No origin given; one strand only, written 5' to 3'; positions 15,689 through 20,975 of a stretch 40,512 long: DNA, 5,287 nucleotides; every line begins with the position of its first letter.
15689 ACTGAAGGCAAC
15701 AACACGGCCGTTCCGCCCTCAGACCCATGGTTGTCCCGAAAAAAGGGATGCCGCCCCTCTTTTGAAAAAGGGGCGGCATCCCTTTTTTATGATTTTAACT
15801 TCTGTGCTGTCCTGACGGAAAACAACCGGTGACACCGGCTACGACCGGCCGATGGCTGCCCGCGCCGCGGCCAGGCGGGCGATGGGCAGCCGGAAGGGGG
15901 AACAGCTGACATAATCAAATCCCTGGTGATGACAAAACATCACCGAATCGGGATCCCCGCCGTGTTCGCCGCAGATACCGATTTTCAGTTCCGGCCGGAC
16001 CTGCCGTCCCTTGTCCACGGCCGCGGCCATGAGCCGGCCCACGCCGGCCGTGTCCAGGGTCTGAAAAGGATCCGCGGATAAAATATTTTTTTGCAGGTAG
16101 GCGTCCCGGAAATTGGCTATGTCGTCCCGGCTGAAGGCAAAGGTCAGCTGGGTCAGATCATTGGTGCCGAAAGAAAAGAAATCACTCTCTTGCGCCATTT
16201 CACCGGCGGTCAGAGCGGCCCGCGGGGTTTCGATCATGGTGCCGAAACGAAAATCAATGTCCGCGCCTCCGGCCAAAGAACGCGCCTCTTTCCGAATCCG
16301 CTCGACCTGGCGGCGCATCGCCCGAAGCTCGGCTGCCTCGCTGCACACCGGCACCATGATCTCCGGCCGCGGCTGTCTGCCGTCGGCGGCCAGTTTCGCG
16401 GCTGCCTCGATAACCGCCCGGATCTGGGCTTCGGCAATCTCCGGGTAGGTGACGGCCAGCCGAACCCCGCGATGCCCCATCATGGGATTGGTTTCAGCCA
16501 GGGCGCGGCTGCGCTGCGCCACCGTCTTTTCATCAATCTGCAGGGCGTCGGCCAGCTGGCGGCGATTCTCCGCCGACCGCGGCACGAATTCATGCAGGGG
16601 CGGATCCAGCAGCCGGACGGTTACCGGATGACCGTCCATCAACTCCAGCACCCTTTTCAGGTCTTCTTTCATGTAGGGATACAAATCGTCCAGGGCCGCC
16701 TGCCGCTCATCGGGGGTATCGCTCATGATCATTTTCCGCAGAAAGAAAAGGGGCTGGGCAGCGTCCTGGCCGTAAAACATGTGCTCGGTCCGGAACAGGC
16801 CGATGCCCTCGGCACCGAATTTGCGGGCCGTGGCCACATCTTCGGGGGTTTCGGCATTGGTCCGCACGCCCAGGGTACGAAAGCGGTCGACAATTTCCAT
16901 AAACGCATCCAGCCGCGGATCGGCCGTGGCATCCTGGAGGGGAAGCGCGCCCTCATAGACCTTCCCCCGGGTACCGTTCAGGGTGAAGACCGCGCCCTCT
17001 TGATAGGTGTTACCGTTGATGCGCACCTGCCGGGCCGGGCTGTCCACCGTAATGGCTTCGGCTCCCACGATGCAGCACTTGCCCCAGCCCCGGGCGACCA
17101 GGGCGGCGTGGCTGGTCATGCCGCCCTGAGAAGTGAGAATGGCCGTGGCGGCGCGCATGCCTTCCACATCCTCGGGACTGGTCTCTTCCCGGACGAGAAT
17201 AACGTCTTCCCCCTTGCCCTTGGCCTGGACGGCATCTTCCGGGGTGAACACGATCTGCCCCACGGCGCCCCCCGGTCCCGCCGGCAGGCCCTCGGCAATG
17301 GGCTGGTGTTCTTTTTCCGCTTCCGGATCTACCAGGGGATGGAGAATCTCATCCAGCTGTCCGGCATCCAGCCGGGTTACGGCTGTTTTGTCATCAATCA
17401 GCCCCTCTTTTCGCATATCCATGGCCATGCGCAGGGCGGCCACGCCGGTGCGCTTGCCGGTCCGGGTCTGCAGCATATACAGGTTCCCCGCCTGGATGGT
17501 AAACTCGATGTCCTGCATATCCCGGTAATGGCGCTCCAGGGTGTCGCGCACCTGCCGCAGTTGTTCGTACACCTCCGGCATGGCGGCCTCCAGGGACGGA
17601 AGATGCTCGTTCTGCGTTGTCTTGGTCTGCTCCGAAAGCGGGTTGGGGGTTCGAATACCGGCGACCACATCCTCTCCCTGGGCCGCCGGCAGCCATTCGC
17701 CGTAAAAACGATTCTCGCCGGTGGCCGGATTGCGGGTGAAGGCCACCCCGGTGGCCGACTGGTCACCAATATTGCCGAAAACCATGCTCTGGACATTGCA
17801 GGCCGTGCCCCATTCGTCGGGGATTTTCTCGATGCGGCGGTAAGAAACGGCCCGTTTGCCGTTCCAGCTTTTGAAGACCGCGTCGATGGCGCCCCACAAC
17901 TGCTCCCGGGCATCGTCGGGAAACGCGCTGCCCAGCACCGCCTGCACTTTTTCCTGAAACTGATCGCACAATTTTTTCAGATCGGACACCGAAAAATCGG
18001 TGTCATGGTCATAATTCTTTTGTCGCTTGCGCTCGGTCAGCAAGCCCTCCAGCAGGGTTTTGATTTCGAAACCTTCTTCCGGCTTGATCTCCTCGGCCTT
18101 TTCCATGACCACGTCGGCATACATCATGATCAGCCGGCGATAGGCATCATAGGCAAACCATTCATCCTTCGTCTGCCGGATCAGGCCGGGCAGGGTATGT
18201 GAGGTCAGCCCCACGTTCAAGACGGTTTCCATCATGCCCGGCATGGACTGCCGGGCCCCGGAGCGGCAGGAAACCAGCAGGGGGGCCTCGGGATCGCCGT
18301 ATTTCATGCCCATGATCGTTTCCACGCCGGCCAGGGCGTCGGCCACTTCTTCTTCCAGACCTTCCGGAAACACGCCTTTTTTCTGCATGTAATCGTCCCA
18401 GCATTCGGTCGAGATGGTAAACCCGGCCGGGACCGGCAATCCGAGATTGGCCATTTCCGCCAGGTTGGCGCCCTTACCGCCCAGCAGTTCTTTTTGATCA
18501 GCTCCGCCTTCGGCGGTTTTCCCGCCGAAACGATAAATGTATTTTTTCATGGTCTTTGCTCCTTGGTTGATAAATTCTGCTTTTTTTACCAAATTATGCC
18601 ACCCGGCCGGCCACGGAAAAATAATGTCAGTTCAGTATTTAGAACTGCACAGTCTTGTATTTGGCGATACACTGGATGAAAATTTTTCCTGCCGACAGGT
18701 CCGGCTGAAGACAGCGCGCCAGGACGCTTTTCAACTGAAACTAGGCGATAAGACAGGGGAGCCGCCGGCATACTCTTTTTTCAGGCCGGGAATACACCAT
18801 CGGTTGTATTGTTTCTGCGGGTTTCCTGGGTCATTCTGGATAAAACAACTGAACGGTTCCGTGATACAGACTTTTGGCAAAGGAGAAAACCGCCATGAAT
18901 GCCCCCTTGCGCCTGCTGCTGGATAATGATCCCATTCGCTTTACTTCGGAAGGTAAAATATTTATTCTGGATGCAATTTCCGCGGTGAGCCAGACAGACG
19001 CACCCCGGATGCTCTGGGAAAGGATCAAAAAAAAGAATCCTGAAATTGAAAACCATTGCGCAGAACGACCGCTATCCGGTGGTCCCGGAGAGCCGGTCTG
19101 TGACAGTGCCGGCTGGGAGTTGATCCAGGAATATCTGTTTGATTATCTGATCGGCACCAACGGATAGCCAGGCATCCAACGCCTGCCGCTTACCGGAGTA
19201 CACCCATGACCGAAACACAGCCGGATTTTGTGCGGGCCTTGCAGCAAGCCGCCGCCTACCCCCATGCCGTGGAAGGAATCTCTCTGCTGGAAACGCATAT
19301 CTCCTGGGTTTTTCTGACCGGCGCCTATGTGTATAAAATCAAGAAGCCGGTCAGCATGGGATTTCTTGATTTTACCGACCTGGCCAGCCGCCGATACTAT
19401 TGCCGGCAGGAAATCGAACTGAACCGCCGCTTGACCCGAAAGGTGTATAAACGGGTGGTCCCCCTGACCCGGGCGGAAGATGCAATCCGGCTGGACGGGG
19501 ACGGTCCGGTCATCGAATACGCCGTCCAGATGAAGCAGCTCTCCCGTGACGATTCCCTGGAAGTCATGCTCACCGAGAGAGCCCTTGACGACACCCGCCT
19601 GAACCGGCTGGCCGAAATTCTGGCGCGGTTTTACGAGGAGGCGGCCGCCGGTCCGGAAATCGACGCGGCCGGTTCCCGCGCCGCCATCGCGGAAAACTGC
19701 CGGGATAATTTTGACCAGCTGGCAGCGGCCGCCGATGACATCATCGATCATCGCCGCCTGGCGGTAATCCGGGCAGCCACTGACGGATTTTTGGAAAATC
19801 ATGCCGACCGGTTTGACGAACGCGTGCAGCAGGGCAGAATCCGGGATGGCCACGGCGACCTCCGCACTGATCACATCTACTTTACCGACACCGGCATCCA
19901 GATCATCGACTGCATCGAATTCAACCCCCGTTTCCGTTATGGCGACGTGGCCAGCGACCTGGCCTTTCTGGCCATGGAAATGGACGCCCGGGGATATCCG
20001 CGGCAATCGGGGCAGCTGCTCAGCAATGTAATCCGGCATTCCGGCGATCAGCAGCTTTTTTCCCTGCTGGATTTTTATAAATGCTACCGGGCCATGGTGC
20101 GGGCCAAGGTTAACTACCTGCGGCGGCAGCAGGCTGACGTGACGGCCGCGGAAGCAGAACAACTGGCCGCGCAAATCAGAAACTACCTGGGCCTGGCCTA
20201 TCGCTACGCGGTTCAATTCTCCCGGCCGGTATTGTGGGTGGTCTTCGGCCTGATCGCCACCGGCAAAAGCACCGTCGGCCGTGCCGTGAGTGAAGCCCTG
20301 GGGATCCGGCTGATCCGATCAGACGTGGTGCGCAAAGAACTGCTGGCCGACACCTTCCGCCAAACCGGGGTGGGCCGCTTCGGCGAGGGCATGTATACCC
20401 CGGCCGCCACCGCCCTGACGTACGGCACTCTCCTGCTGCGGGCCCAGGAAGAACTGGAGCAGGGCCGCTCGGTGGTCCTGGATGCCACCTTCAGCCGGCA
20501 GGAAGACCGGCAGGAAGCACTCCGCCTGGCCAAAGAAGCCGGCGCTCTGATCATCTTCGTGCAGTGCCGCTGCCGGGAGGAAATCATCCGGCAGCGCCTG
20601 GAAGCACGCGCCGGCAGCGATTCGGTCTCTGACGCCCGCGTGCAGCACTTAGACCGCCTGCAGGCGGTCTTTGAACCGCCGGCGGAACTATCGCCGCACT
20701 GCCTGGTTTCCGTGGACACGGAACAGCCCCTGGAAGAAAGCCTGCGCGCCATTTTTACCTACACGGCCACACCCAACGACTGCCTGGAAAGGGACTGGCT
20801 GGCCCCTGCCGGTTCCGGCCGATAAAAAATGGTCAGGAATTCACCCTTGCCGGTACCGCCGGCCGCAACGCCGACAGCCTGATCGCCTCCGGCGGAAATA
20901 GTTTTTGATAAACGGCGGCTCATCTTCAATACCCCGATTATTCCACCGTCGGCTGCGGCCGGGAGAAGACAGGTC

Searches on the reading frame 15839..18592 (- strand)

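Call 15: search_protein_families(library=pfam, proteins=[window:15839-18592:-], max_evalue=0.00001)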
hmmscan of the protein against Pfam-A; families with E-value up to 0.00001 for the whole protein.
window:15839-18592:- (917 aa): 3 families
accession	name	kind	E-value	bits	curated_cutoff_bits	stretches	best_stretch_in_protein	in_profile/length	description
PF02896.24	PEP-utilizers_C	-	2.5e-74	250.5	22.8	1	564-912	10-291/293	PEP-utilising enzyme, PEP-binding domain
PF01326.24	PPDK_N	-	1.5e-51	176.1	27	2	75-396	77-326/328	Pyruvate phosphate dikinase, AMP/ATP-binding domain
PF00391.29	PEP-utilizers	-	1.4e-22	79.5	23.1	1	462-542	3-71/72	PEP-utilising enzyme, mobile domain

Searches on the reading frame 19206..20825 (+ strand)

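Call 15: search_protein_families(library=pfam, proteins=[window:19206-20825:+], max_evalue=0.00001)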
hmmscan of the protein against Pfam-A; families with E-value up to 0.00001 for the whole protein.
window:19206-20825:+ (539 aa): 2 families
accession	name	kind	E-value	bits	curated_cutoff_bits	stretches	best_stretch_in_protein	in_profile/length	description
PF13671.12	AAA_33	-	3.7e-28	99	27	1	343-492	1-143/143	AAA domain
PF13238.12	AAA_18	-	3.1e-06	28.1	29.4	1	346-472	3-115/128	AAA domain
